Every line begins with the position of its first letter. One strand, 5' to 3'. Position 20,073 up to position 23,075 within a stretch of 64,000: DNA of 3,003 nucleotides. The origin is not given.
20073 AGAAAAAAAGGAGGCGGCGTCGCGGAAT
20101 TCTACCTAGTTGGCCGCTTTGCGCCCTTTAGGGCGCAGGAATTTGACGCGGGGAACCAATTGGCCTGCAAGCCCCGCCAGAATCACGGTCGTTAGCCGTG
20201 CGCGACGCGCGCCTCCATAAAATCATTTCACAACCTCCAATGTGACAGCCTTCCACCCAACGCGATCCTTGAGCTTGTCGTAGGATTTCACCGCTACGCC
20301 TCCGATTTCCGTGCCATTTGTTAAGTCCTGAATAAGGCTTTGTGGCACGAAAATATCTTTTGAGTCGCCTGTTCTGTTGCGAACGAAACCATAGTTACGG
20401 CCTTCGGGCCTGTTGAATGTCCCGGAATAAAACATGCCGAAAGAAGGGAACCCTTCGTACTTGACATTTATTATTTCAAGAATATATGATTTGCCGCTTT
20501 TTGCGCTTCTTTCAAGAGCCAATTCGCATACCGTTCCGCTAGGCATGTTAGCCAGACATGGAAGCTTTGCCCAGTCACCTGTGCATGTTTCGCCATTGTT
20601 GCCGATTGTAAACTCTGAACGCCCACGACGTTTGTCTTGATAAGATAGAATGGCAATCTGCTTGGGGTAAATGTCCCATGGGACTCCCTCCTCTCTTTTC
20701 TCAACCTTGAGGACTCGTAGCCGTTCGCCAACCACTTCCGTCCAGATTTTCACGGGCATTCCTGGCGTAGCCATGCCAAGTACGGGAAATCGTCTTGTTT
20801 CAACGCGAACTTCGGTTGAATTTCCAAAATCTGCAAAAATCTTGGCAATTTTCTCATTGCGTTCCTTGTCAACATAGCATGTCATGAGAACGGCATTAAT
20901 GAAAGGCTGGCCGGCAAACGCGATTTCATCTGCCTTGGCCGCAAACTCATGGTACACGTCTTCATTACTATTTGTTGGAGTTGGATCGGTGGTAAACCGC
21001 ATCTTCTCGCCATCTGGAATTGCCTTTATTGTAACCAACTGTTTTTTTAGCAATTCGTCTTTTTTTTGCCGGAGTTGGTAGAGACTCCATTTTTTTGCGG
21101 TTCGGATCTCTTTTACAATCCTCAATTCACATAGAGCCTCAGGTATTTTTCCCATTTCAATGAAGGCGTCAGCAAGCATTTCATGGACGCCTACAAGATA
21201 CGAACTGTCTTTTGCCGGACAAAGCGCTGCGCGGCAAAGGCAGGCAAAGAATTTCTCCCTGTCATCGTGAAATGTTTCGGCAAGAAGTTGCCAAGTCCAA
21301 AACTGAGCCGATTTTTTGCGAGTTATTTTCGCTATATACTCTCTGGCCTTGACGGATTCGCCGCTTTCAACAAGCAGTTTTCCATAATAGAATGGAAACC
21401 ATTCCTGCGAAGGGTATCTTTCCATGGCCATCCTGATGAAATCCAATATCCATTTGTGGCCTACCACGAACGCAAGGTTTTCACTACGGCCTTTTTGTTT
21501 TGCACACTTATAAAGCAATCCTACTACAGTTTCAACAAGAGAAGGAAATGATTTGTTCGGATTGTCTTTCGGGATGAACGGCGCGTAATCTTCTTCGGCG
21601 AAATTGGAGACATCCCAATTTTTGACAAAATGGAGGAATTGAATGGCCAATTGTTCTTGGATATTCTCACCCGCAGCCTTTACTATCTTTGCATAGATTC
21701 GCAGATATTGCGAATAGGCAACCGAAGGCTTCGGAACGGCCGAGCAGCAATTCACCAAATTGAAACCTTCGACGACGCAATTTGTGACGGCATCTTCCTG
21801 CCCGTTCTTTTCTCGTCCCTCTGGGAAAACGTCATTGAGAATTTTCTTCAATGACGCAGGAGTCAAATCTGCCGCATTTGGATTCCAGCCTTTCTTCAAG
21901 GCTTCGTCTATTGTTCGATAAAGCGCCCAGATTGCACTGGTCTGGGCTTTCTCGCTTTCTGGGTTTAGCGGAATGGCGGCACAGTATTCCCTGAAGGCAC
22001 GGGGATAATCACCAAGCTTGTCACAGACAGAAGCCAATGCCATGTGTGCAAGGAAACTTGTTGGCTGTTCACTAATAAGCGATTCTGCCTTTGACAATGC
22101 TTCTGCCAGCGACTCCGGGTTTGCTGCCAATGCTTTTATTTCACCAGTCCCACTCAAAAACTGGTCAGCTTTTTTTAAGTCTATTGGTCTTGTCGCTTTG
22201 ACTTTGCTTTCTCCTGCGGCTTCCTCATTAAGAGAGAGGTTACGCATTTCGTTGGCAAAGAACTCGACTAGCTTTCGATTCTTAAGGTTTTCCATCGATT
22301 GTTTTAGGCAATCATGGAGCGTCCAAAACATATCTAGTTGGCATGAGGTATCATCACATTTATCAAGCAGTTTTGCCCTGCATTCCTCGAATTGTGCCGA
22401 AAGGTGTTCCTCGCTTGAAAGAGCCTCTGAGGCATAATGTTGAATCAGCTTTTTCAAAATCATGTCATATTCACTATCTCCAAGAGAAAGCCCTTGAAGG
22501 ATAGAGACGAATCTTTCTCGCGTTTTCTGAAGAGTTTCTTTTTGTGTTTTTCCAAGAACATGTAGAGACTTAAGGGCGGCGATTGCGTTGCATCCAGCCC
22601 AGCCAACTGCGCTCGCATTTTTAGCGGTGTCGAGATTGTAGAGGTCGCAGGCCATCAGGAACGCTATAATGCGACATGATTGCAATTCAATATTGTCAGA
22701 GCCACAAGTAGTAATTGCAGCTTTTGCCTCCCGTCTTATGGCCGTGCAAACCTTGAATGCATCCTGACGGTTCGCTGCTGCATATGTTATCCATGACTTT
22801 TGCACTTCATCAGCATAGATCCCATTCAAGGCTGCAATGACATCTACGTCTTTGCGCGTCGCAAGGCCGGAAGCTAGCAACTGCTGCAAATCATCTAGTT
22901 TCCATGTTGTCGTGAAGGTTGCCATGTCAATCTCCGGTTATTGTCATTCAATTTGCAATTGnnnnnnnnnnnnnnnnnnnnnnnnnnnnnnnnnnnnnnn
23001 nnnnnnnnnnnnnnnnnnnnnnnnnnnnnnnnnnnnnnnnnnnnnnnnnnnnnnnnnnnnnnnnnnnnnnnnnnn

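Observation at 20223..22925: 900-aa TPR-like protein ending in a cold-shock-domain-like OB fold, encoded immediately upstream of the RT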

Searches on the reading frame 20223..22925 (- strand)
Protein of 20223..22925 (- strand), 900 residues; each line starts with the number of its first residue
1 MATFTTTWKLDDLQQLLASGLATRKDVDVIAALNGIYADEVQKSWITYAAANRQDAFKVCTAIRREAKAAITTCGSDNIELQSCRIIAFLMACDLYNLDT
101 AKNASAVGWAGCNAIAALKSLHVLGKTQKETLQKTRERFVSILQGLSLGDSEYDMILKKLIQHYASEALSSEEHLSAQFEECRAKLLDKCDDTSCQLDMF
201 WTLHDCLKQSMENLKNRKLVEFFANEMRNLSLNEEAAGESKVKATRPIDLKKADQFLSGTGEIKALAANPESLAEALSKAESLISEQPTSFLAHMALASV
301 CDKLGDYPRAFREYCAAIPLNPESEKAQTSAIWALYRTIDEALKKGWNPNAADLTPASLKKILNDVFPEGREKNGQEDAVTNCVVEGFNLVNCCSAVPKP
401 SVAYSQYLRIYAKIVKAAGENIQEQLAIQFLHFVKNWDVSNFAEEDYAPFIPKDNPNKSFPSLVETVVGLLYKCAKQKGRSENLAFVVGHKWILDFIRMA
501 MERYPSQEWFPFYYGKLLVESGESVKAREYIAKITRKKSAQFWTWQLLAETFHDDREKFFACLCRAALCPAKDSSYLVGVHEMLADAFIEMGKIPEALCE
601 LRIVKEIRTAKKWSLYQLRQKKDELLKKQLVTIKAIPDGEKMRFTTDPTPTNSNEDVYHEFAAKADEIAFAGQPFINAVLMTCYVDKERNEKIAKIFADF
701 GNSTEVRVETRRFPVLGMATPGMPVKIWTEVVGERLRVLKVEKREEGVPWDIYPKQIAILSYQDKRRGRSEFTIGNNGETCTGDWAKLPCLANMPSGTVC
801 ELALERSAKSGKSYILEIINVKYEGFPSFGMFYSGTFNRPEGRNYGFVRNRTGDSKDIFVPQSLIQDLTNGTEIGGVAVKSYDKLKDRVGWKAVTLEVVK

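Call 6: search_protein_families(library=pfam, proteins=[window:20223-22925:-], max_evalue=0.01)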
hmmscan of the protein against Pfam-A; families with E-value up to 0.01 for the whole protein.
window:20223-22925:- (900 aa): 5 families
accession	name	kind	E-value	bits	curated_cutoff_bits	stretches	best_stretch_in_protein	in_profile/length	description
PF22860.2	DUF7017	-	3.5e-27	95.5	27.5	1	508-616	1-109/141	Domain of unknown function (DUF7017)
PF22707.2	S1CSD-TOTE-2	-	5e-13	49.3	27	1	833-895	3-59/60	S1/CSD-like domain 2 of the TOTE conflict systems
PF13428.12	TPR_14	-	9.7e-05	23.1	23.5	0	293-328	3-38/44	Tetratricopeptide repeat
PF14559.12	TPR_19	-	0.00029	21.6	25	0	273-310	7-44/68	Tetratricopeptide repeat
PF13432.12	TPR_16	-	0.0025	18.7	32.7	0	274-322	14-62/65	Tetratricopeptide repeat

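Call 7: search_protein_families(library=padloc, proteins=[window:20223-22925:-], max_evalue=0.01)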
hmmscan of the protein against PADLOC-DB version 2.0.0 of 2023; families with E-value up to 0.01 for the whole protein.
window:20223-22925:- (900 aa): 12 families
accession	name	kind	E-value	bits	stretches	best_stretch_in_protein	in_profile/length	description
PDLC04488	PDC-M16B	-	4.6e-65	218.5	1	197-898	38-630/634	-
PDLC04477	PDC-M16B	-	3.7e-39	132.7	2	398-674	117-365/501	-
PDLC04484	PDC-M16B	-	6e-37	125.2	1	410-895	117-567/574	-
PDLC04481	PDC-M16B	-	4.9e-32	109.3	2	399-615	83-287/471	-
PDLC04483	PDC-M16B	-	1.9e-28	97.4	1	429-896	104-535/537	-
PDLC04480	PDC-M16B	-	3e-26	90.1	2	430-616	113-295/472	-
PDLC04478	PDC-M16B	-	8.8e-20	68.8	1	428-899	198-640/654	-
PDLC04486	PDC-M16B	-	6.5e-19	66.2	1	430-620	138-320/498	-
PDLC04479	PDC-M16B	-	1.4e-16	58.7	2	424-610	114-294/490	-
PDLC04482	PDC-M16B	-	6.8e-16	56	1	430-617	108-290/555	-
PDLC04485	PDC-M16B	-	2.7e-07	27.3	1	397-624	187-407/667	-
PDLC04487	PDC-M16B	-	5.4e-06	23.9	1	508-579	187-258/354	-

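Call 22: find_homologous_proteins(query=window:20226-22925:-)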
Query window:20226-22925:- (900 aa): 13 proteins with E <= 0.001 among 8000 candidates.
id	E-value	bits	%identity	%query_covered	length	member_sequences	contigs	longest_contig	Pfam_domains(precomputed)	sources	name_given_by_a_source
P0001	0.0e+0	2065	100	100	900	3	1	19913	PF22707.3,PF22860.3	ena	-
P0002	0.0e+0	1728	83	100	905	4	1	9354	PF14559.13,PF22707.3,PF22860.3,PF13432.13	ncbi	-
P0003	0.0e+0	1646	80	100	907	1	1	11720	PF22707.3,PF22860.3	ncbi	-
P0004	5.4e-266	903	58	74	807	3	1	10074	PF22707.3,PF22860.3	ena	-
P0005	1.9e-177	610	39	96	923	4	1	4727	PF14559.13,PF22707.3,PF22860.3,PF13428.13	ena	-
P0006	3.2e-175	603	38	97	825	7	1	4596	PF14559.13,PF13431.13,PF22707.3,PF22860.3,PF13432.13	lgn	-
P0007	2.6e-170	587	38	95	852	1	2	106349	PF14559.13,PF13431.13,PF22707.3,PF22860.3,PF13432.13,PF13428.13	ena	-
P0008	1.3e-167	578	37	98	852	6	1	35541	PF14559.13,PF13431.13,PF22707.3,PF22860.3,PF13432.13,PF13428.13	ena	-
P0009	3.5e-167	576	36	98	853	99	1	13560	PF14559.13,PF13431.13,PF22707.3,PF22860.3,PF13432.13,PF13428.13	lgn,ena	-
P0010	3.6e-166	573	37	98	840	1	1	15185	PF14559.13,PF13431.13,PF22707.3,PF22860.3,PF13432.13,PF13428.13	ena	-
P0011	5.1e-166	573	37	97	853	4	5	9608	PF14559.13,PF13431.13,PF22707.3,PF22860.3,PF13432.13,PF13428.13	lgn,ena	-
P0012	4.6e-165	569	36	97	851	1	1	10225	PF14559.13,PF22707.3,PF22860.3,PF13432.13,PF13428.13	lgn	-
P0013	2.2e-162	561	37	95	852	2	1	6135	PF14559.13,PF13431.13,PF22707.3,PF22860.3,PF13428.13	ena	-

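Call 25: find_related_loci(query=A1, collection=genome_contigs, flank=10000)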
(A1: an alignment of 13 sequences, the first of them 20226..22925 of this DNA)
Query A1 (900 aa) in genome_contigs; peptide patterns used: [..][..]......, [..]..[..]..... (x = any residue, [..] = any of these).
30 stretches matched a pattern; 10 encode a relative of the query (tblastn E <= 1e-3); 10 distinct loci.
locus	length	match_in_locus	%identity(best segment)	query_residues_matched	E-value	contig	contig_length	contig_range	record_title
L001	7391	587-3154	39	39-898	0e+0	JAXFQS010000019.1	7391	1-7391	MAG: Kiritimatiellia bacterium isolate SUG3732 k141_645845, whole genome shotgun sequence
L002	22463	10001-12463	38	23-900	0e+0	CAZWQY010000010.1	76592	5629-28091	MAG TPA_asm: uncultured Lentisphaeraceae bacterium isolate binchicken_co370_218 genome assembly, contig: NODE_476_length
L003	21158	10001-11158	27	389-900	5e-20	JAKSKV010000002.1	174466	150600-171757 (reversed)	MAG: Paludibacteraceae bacterium isolate Horse_feces82 MAG082_2, whole genome shotgun sequence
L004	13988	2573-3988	24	273-897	6e-17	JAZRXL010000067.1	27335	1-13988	MAG: Paludibacteraceae bacterium isolate T1900044951_TA20190004.MAGScoT_cleanbin_000002 SGB_3654_k141_1460865, whole gen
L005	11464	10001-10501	29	441-615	1e-15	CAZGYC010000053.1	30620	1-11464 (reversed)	MAG TPA_asm: uncultured Limnohabitans sp. isolate SRP344714_co2_237 genome assembly, contig: NODE_3704_length_30620_cov_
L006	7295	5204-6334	25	278-657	5e-14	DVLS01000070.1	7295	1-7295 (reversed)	MAG TPA_asm: Candidatus Avibacteroides faecavium isolate 3702 MalCec4__C175151_L7295_SRR2134673, whole genome shotgun se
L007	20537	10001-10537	27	429-615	2e-13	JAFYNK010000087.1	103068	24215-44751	MAG: Bacteroidales bacterium isolate RGIG7249 Water_buffalos_Cecum-3__c786539, whole genome shotgun sequence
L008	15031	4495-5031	27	429-615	2e-12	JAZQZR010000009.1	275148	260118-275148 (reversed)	MAG: Bacteroidales bacterium isolate T1900045151_TC20190145.MAGScoT_cleanbin_000002 SGB_4962_k141_2426352, whole genome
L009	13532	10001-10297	30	501-601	3e-8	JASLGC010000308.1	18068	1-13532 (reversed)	MAG: Flavobacterium sp. isolate SHSU.bins.402 k141_8884829, whole genome shotgun sequence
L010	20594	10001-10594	23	530-754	2e-7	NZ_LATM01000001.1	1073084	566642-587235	Hymenobacter terrenus strain MIMtkLc17 scaffold1, whole genome shotgun sequence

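Call 26: find_encoding_contigs(protein=P0002, flank=10000, max_places=3)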
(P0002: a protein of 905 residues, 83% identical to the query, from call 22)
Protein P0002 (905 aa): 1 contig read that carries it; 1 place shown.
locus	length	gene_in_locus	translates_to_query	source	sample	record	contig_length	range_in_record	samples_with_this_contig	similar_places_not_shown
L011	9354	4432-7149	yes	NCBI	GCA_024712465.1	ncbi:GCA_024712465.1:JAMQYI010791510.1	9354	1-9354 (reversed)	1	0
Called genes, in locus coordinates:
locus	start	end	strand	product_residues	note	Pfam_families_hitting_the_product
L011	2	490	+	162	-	?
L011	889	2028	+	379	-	PF09623:Cas_NE0113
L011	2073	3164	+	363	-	PF02463:SMC_N (weak), PF13175:AAA_15, PF13476:AAA_23, PF13304:AAA_21 (faint), PF12476:DUF3696 (faint)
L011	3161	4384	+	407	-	-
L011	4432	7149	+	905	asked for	PF13432:TPR_16 (weak), PF14559:TPR_19 (faint), PF22860:DUF7017, PF22707:S1CSD-TOTE-2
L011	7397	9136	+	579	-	PF00078:RVT_1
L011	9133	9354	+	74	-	?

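Call 27: find_encoding_contigs(protein=P0003, flank=10000, max_places=3)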
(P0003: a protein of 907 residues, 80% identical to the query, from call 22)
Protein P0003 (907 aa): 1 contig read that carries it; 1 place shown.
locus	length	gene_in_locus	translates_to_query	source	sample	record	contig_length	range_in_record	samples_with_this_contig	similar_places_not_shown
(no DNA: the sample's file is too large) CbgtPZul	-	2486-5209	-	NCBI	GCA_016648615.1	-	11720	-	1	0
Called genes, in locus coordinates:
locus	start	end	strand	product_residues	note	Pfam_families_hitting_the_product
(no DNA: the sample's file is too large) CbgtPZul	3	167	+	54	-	?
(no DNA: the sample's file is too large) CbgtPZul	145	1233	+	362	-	PF02463:SMC_N (weak), PF13175:AAA_15, PF13476:AAA_23, PF13304:AAA_21 (weak)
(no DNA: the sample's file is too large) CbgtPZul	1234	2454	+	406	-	-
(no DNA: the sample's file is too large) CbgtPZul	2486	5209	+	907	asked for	PF22860:DUF7017, PF22707:S1CSD-TOTE-2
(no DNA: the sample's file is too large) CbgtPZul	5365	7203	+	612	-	PF00078:RVT_1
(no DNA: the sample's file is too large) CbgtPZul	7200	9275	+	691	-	PF05970:PIF1 (weak), PF13245:AAA_19, PF13604:AAA_30, PF13538:UvrD_C_2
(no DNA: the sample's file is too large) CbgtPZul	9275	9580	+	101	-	PF08902:DUF1848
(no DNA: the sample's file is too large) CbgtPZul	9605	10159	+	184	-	PF13338:AbiEi_4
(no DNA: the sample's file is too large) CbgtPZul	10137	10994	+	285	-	PF08843:AbiEii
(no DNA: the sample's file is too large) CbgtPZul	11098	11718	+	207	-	?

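Call 28: find_encoding_contigs(protein=P0007, flank=10000, max_places=3)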
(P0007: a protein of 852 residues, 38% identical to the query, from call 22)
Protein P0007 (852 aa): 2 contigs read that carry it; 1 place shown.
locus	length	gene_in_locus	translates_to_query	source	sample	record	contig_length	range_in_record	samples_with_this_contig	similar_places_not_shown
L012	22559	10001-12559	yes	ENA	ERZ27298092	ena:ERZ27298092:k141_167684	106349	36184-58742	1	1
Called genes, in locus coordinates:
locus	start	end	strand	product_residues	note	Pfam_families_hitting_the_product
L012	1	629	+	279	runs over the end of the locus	PF11449:ArsP_2 (weak)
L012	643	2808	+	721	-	PF01276:OKR_DC_1, PF01212:Beta_elim_lyase (faint), PF03711:OKR_DC_1_C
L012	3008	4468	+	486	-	PF04326:SLFN_AlbA_2, PF13749:HATPase_c_4, PF08279:HTH_11 (weak), PF13412:HTH_24 (weak)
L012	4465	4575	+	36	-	-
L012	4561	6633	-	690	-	PF04851:ResIII (weak), PF05970:PIF1, PF09848:SLFN-g3_helicase, PF13245:AAA_19, PF13401:AAA_22 (weak), PF13604:AAA_30, PF13538:UvrD_C_2, PF22721:TBP-TOTE, +1 more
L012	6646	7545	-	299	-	PF00126:HTH_1, PF03466:LysR_substrate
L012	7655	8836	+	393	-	PF02463:SMC_N (weak), PF13175:AAA_15, PF13476:AAA_23, PF13304:AAA_21 (faint)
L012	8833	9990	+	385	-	-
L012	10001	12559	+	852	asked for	PF13431:TPR_17 (faint), PF13428:TPR_14 (faint), PF13432:TPR_16 (faint), PF14559:TPR_19 (faint), PF22860:DUF7017, PF22707:S1CSD-TOTE-2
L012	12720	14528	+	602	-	PF00078:RVT_1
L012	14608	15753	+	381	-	PF09623:Cas_NE0113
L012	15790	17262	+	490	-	PF02463:SMC_N (weak), PF13175:AAA_15 (weak), PF13304:AAA_21, PF13175:AAA_15, PF12476:DUF3696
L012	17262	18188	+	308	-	-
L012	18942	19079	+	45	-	-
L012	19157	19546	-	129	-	-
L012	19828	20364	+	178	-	-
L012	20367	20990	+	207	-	-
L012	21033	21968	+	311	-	PF02481:DNA_processg_A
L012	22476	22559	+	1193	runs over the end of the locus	-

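Call 38: search_protein_families(library=ncbifam, proteins=[window:20223-22925:-], max_evalue=0.01)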
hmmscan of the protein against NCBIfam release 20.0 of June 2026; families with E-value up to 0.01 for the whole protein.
window:20223-22925:- (900 aa): 1 family
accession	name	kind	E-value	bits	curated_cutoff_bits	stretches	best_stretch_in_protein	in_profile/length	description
TIGR02521.1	type_IV_pilW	equivalog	0.0085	15.7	154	0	273-326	47-100/234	type IV pilus biogenesis/stability protein PilW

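Call 39: search_solved_structures(query=window:20223-22925:-, max_evalue=1)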
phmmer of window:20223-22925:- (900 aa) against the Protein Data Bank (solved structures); distinct sequences matched with E-value up to 1: 19.
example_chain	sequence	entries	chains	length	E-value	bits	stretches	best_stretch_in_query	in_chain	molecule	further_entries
9qhb_A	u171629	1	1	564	0.00024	22.7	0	281-358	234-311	Engineered tetratricopeptide repeat protein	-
5cwk_A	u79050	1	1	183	0.00025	22.7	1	251-299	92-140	Designed helical repeat protein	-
8bu0_A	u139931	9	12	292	0.0024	19.4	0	281-359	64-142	Consensus tetratricopeptide repeat protein | Crystal structure of an 8-repeat consensus TPR superhelix with Zinc. | Monomer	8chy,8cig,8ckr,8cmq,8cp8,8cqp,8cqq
9qhc_A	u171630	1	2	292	0.0027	19.2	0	276-358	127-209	Engineered tetratricopeptide repeat protein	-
7kw7_E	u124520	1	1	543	0.0089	17.5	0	277-330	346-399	Stress-induced-phosphoprotein 1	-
9gzg_A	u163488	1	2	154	0.014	16.9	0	275-329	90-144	Engineered CTPR protein with glutamic acids for conductivity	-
7mwr_A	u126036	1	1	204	0.021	16.3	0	251-300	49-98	LHD101A54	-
7obi_A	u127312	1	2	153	0.022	16.2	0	298-337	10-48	CTPR-rv4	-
2kc7_A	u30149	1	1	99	0.032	15.7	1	269-329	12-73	bfr218_protein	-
2lni_A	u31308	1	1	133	0.08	14.4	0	299-330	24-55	Stress-induced-phosphoprotein 1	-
3kd7_A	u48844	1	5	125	0.19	13.1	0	288-329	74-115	CTPR390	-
2fo7_A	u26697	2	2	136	0.2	13.1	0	275-343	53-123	SYNTHETIC CONSENSUS TPR PROTEIN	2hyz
8ch0_A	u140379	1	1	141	0.2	13.1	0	276-343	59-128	Consensus tetratricopeptide repeat protein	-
8far_A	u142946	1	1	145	0.27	12.6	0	274-329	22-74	I432-1-CC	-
7mwq_B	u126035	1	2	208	0.33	12.3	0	252-299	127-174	LHD29B53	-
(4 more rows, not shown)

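Call 40: search_protein_representatives(alignment_id=A1)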
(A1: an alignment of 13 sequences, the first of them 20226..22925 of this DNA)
Query: 13 sequences, 856 profile positions. Proteins with E-value up to 0.001 (for the whole library): 4744; up to 1e-10: 1148; up to 1e-30: 398. The best 150 are listed.
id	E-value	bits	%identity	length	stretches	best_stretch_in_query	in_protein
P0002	0.0e+00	1354.6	-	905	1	11-855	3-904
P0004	0.0e+00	1068.5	-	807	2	10-635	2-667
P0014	9.5e-294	993.0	-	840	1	35-855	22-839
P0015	1.2e-190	651.9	-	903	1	58-853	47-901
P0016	5.7e-161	553.7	-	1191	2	293-851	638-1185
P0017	3.3e-119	415.6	-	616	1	243-853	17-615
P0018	2.1e-107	376.5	-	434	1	418-851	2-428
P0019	9.7e-106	371.0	-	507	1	285-778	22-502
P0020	1.4e-103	363.9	-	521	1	383-803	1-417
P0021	1.3e-102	360.7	-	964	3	102-456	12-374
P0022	4.8e-101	355.5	-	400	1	470-854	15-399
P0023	4.1e-94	332.5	-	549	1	291-853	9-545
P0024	2.0e-93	330.3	-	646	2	409-853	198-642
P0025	1.3e-92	327.6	-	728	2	357-852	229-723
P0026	6.3e-90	318.7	-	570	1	303-853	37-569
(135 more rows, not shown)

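Call 68: predict_structure(alignment_id=A1)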
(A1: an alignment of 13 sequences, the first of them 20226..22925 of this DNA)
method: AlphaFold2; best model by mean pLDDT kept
length: 900 residues; sequences in the alignment: 13
mean_pLDDT: 78.4   pTM: 0.50
mean pLDDT of the five models: 78.4, 77.8, 76.3, 75.9, 74.3
residues with pLDDT >= 90: 84; 70-90: 639; 50-70: 144; < 50: 33
segments of 3 or more residues with pLDDT < 50: 1-7, 372-375, 630-646
pLDDT, mean of each block of 10 residues (from residue 1): 45 64 56 65 76 77 71 60 82 82 81 83 70 81 81 78 69 77 84 87 88 81 91 84 87 83 80 86 89 92 90 92 88 89 79 64 65 57 79 73 79 83 81 81 78 71 86 80 68 88 78 88 84 85 89 87 90 81 86 85 85 70 58 36 49 87 85 80 78 82 74 79 82 74 73 75 88 87 85 88 65 71 73 87 83 69 82 88 81 86
secondary structure, 60 per line:
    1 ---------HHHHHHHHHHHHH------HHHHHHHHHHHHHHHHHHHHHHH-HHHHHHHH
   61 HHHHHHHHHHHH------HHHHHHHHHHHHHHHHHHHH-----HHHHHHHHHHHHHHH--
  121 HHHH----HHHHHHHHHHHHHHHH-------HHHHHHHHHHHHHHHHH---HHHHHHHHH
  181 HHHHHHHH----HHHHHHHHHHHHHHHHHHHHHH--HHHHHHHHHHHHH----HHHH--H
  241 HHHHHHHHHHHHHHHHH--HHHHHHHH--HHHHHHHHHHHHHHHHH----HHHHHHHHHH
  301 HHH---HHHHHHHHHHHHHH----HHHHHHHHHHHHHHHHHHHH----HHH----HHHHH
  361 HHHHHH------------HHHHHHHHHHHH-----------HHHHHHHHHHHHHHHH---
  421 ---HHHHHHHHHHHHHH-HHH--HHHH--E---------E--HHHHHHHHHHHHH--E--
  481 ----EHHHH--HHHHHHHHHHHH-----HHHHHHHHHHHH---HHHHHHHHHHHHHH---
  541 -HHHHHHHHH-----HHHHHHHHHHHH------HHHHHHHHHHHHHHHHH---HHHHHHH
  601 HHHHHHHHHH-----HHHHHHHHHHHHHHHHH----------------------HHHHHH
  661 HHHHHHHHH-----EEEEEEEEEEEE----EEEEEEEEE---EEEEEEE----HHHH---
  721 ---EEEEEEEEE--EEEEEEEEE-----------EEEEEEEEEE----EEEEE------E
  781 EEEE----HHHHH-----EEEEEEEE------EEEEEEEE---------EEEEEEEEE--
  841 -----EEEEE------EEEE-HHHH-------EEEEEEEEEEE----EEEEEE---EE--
elements in order (helices of 4 or more, strands of 3 or more residues): H10-22 H29-51 H53-72 H79-98 H104-118 H121-124 H129-144 H152-168 H172-188 H193-214 H217-229 H234-237 H240-257 H260-267 H270-286 H291-303 H307-320 H325-344 H356-366 H379-390 H402-417 H424-437 H444-447 H463-475 H486-489 H492-503 H509-520 H524-537 H542-550 H556-567 H574-590 H594-610 H616-632 H655-669 E675-686 E691-699 E703-709 H714-717 E724-732 E735-743 E755-764 E769-773 E780-784 H789-793 E799-806 E813-820 E830-838 E846-850 E857-860 H862-865 E873-883 E888-893
